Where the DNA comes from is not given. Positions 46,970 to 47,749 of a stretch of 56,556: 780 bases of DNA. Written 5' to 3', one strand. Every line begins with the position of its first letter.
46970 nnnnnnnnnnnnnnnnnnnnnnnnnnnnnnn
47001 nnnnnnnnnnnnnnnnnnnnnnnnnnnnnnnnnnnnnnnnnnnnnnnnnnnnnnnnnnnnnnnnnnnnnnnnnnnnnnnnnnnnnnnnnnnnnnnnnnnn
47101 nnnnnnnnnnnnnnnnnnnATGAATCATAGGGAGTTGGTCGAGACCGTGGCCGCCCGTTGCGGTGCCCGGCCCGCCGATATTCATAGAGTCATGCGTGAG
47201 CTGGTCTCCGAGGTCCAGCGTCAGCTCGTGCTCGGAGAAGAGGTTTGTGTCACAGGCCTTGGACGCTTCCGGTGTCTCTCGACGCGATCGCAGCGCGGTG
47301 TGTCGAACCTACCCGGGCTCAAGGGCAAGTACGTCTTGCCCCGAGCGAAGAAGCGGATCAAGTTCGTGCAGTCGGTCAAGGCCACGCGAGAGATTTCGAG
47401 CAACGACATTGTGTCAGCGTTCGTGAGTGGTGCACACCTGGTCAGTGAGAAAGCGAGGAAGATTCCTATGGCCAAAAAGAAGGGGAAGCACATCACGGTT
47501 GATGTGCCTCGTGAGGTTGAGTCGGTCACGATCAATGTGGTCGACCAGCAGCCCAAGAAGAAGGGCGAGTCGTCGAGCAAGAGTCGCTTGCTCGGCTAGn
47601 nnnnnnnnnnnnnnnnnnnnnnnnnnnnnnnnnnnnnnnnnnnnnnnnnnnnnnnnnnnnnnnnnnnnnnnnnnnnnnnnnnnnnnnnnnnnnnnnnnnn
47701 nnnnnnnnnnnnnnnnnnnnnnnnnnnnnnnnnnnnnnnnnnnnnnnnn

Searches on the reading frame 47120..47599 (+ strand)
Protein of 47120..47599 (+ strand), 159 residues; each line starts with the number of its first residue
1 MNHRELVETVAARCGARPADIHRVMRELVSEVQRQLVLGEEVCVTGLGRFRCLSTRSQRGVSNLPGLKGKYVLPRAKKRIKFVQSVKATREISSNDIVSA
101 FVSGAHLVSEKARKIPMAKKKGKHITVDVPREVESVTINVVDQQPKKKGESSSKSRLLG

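Call 16: search_protein_families(library=phrogs, proteins=[window:47120-47599:+], max_evalue=0.001)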
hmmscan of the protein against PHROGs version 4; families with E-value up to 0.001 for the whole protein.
window:47120-47599:+ (159 aa): 1 family
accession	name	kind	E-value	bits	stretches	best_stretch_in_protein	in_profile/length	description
phrog_379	-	DNA, RNA and nucleotide metabolism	9.1e-07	29.5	1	1-92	30-118/138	DNA binding protein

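Call 62: search_protein_families(library=pfam, proteins=[window:47120-47599:+], max_evalue=0.001)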
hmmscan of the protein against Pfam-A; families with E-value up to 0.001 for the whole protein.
window:47120-47599:+ (159 aa): 2 families
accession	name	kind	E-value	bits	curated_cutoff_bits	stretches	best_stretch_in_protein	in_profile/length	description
PF18291.6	HU-HIG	-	2.3e-07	31.3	26.2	1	2-94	33-120/125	HU domain fused to wHTH, Ig, or Glycine-rich motif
PF00216.26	Bac_DNA_binding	-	2.7e-07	31.2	22.4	1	1-85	1-82/90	Bacterial DNA-binding protein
